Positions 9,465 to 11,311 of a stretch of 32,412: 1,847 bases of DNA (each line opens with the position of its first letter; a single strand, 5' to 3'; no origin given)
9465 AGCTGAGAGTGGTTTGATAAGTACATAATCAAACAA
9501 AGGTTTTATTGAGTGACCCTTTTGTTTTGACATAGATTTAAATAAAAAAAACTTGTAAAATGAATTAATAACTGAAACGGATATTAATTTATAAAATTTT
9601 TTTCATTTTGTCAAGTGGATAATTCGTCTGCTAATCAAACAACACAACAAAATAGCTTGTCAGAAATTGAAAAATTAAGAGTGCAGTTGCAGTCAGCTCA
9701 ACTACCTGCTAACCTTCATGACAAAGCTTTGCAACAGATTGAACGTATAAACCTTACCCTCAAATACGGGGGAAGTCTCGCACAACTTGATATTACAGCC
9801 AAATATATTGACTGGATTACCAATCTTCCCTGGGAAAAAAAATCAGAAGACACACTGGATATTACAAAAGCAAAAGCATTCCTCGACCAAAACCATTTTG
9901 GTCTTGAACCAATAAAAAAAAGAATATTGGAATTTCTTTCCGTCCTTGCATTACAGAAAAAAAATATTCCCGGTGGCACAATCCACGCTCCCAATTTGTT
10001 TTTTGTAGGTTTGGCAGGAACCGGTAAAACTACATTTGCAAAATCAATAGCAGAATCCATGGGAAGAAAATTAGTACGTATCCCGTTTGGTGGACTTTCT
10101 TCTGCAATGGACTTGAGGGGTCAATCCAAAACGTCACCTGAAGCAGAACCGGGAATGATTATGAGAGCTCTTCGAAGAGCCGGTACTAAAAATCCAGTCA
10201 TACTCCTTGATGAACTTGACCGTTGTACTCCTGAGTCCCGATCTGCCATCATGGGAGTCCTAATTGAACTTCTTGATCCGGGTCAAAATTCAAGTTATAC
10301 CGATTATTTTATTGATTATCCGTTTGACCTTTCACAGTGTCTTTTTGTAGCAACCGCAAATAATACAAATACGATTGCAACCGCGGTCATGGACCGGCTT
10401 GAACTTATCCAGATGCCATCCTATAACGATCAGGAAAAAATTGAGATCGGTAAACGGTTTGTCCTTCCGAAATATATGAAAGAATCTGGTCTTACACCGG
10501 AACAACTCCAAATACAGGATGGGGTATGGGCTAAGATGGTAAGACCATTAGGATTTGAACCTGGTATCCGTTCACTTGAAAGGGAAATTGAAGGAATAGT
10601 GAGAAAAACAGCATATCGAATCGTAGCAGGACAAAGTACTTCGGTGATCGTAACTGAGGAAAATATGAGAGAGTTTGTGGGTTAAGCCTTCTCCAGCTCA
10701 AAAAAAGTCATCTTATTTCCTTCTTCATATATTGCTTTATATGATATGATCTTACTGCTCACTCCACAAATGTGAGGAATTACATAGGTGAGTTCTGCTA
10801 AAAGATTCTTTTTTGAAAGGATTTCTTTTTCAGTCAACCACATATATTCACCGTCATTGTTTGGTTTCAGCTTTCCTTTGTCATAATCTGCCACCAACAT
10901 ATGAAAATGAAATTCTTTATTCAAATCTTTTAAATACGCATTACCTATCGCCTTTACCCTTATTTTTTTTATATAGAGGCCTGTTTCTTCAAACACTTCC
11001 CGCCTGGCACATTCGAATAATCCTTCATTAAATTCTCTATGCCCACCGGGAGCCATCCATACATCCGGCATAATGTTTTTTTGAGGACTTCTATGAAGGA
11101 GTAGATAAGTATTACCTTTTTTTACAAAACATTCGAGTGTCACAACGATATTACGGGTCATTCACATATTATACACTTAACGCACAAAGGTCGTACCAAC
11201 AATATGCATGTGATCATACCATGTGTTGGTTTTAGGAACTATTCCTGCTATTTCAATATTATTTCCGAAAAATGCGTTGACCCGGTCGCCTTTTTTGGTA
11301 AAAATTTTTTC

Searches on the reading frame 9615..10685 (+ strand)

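Call 3: search_protein_families(library=pfam, proteins=[window:9615-10685:+], max_evalue=1)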
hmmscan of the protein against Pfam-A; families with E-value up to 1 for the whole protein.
window:9615-10685:+ (356 aa): 22 families
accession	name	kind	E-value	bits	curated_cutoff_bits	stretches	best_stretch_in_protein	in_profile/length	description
PF00004.35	AAA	-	1.1e-16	61.9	21.2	1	129-265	2-126/131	ATPase family associated with various cellular activities (AAA)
PF22667.2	Lon_lid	-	2.7e-12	46.6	27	1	289-341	1-53/57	Lon protease AAA+ ATPase lid domain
PF07728.20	AAA_5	-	4.5e-09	36.9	22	1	127-252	1-125/139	AAA domain (dynein-related subfamily)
PF07726.17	AAA_3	-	2.2e-06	28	27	1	131-218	5-88/131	ATPase family associated with various cellular activities (AAA)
PF13401.12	AAA_22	-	0.00012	22.9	27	1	125-212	5-100/130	AAA domain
PF13191.12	AAA_16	-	0.00088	20.2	32.6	1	123-152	24-51/167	AAA ATPase domain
PF07724.20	AAA_2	-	0.0018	18.8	27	1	127-252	5-127/166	AAA domain (Cdc48 subfamily)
PF07693.20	KAP_NTPase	-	0.0031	17.3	20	1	180-215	140-174/293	KAP family P-loop domain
PF24883.2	NPHP3_N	-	0.019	15.6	24.8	0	128-149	25-46/164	Nephrocystin 3, N-terminal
PF13671.12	AAA_33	-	0.02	15.6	27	1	129-154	3-28/143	AAA domain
PF13173.12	AAA_14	-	0.021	15.3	27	1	128-205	5-75/129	AAA domain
PF13238.12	AAA_18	-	0.023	15.6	29.4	1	130-204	3-66/128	AAA domain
PF01695.23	IstB_IS21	-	0.028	14.4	24.1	1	125-202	92-163/238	IstB-like ATP binding protein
PF00493.29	MCM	-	0.042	13.4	23.3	1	95-216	27-145/224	MCM P-loop domain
PF02367.23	TsaE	-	0.049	14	26.6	1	123-151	23-47/128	Threonylcarbamoyl adenosine biosynthesis protein TsaE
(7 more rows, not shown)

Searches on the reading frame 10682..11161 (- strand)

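Call 3: search_protein_families(library=pfam, proteins=[window:10682-11161:-], max_evalue=1)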
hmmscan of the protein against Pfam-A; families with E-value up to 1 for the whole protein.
window:10682-11161:- (159 aa): 2 families
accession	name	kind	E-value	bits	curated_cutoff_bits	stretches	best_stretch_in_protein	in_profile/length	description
PF00293.34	NUDIX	-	1.1e-14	55.1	21.1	1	12-120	11-123/134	NUDIX domain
PF14815.12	NUDIX_4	-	0.0055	16.9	35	1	14-114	6-98/113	NUDIX domain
